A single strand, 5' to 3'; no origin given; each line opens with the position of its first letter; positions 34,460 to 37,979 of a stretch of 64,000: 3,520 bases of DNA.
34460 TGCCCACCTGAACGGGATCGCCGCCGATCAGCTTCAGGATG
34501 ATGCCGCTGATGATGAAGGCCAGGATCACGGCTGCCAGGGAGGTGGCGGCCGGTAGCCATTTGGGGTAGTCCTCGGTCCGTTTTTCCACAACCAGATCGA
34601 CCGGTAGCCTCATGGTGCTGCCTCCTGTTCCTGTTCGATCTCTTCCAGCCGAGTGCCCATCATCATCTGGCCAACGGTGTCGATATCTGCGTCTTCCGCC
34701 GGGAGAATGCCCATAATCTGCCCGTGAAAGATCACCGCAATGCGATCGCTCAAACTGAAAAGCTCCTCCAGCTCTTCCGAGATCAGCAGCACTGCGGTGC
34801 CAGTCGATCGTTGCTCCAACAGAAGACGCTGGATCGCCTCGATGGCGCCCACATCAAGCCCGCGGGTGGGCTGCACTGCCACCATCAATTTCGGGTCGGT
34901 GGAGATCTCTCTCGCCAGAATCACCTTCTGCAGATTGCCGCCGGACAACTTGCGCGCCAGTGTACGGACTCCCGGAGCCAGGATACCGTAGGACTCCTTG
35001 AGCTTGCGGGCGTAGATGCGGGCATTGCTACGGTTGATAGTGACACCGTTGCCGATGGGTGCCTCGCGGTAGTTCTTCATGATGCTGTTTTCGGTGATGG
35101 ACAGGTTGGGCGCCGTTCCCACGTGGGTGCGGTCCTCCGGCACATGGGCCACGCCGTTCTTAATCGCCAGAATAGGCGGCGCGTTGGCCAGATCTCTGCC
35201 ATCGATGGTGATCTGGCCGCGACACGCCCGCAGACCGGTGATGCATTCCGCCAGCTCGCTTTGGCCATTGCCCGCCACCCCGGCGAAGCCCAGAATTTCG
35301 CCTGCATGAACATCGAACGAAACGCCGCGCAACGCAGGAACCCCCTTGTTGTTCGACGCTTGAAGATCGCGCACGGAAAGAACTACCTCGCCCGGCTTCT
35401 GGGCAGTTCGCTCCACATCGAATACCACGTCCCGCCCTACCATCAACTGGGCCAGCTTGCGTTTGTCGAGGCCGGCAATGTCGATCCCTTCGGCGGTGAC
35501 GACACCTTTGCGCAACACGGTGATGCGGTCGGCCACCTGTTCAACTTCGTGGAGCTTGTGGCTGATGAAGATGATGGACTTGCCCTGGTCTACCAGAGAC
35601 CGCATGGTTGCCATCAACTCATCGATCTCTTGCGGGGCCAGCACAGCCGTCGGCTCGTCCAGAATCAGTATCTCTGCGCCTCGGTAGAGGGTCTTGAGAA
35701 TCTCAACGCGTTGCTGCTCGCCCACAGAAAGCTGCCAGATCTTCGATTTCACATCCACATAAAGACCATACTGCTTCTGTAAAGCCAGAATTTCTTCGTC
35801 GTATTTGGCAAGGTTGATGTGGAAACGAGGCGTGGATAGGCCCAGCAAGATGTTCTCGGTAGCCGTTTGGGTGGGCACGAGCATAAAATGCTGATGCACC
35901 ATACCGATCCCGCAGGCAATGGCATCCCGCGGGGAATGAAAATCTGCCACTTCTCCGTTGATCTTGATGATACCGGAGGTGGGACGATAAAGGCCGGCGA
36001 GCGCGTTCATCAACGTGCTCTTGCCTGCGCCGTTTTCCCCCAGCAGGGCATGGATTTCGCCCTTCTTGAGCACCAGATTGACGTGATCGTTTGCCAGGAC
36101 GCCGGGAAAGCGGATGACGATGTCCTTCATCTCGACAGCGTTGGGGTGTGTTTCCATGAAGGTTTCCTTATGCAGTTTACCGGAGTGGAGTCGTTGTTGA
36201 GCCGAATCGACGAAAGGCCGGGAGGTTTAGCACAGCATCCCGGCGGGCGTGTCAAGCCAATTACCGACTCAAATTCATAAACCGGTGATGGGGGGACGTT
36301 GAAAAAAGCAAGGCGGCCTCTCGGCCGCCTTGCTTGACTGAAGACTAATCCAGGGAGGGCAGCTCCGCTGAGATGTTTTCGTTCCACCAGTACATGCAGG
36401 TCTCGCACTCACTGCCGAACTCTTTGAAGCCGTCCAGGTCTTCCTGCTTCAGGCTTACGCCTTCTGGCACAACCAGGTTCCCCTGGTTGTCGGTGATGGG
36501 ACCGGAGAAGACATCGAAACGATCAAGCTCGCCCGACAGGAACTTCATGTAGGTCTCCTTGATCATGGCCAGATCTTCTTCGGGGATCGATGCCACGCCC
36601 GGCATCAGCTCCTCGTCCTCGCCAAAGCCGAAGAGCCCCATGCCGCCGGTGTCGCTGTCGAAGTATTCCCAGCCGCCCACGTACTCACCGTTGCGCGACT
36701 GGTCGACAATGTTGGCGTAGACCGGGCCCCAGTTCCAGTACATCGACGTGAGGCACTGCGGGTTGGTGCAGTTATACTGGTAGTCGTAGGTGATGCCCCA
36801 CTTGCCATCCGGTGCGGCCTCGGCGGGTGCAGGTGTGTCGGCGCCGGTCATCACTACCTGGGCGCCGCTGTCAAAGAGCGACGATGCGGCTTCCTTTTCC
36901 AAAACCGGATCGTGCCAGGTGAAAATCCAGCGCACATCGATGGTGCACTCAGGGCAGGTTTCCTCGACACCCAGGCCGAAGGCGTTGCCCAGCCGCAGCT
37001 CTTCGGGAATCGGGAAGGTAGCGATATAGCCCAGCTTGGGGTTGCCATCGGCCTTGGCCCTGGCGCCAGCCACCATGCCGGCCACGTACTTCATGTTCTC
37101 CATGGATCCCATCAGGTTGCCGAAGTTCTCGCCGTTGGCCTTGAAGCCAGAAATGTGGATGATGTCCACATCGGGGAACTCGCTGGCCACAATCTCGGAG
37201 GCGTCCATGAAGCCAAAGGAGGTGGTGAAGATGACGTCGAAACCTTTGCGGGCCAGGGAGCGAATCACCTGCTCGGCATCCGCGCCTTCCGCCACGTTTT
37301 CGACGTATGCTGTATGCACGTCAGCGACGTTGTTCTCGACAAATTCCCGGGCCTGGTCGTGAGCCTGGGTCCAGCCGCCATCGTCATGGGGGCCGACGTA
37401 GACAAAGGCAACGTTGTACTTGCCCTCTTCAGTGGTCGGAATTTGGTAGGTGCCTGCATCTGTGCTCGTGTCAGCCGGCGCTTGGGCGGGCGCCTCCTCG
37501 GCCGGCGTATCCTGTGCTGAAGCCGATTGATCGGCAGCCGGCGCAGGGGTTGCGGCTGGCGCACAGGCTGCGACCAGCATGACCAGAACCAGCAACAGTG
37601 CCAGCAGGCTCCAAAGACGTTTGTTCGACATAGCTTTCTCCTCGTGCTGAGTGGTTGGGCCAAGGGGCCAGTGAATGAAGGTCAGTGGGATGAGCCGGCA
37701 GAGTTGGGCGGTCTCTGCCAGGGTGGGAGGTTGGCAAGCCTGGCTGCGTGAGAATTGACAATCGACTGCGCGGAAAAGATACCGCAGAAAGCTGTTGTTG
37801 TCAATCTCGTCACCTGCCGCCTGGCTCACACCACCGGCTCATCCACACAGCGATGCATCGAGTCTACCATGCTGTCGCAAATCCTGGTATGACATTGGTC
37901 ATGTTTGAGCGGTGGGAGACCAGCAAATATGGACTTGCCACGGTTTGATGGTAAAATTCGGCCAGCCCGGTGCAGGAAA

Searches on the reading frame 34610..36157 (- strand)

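Call 60: search_protein_families(library=padloc, proteins=[window:34610-36157:-], max_evalue=0.001)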
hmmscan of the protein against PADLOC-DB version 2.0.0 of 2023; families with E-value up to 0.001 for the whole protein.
window:34610-36157:- (515 aa): 20 families
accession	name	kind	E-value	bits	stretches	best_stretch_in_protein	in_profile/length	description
PDLC04135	mad3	-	4.9e-35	119.8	3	137-220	258-345/374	mads_3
PDLC04140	mad8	-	8.9e-12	43.1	1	23-207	17-239/314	mads_8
PDLC02914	ATPase-Toprim_I-B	-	9.3e-09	33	0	25-57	17-49/443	-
PDLC03878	NsnB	-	3.6e-07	28.3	0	34-80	22-71/345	-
PDLC00281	PtuA1|PtuA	-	5e-07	27.2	1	30-66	34-70/448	AAA ATPase domain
PDLC02980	AriA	-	5.5e-07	27.8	0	35-65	1-31/304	-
PDLC00294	PtuA1|PtuA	-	1.2e-05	22.1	0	139-209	335-407/548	AAA ATPase domain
PDLC00293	PtuA1|PtuA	-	1.6e-05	22.1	0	32-58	24-50/527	AAA ATPase domain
PDLC00090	GajA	-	1.8e-05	21.7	1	31-78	24-67/659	AAA ATPase domain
PDLC02358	Old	-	2.6e-05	21.2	0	33-61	23-51/578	Old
PDLC04164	AriA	-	3e-05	21.7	0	138-196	167-228/253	-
PDLC04213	HEC-02A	-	3.9e-05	21.4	0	157-201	229-272/337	-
PDLC04176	HEC-01A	-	7.1e-05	20.3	0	160-200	276-316/371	-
PDLC04214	HEC-02A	-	0.0001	19.8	0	161-202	238-279/338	-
PDLC02335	AbiLi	-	0.00028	18.1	0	36-55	79-98/326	AbiLi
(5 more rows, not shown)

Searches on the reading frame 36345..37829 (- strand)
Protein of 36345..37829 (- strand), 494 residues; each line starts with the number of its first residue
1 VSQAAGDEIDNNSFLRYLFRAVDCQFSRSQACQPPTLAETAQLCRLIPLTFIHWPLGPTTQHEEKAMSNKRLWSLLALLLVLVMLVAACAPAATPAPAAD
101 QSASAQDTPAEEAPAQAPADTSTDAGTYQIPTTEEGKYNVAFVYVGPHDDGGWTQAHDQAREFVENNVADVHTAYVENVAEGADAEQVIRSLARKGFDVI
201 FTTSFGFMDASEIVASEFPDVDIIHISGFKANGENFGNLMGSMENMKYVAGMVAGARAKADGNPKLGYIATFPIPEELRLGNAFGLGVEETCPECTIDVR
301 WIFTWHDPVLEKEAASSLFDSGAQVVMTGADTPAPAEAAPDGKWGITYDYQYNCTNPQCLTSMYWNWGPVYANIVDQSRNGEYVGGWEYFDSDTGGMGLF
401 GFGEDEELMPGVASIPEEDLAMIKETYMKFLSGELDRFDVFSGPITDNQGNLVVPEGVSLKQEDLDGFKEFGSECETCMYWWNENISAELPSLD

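Call 18: search_protein_families(library=pfam, proteins=[window:36345-37829:-], max_evalue=0.001)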
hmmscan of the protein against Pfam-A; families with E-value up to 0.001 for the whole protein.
window:36345-37829:- (494 aa): 1 family
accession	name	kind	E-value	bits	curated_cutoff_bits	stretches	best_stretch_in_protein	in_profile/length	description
PF02608.20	Bmp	-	1e-38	133.5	24.1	1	138-400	2-269/301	ABC transporter substrate-binding protein PnrA-like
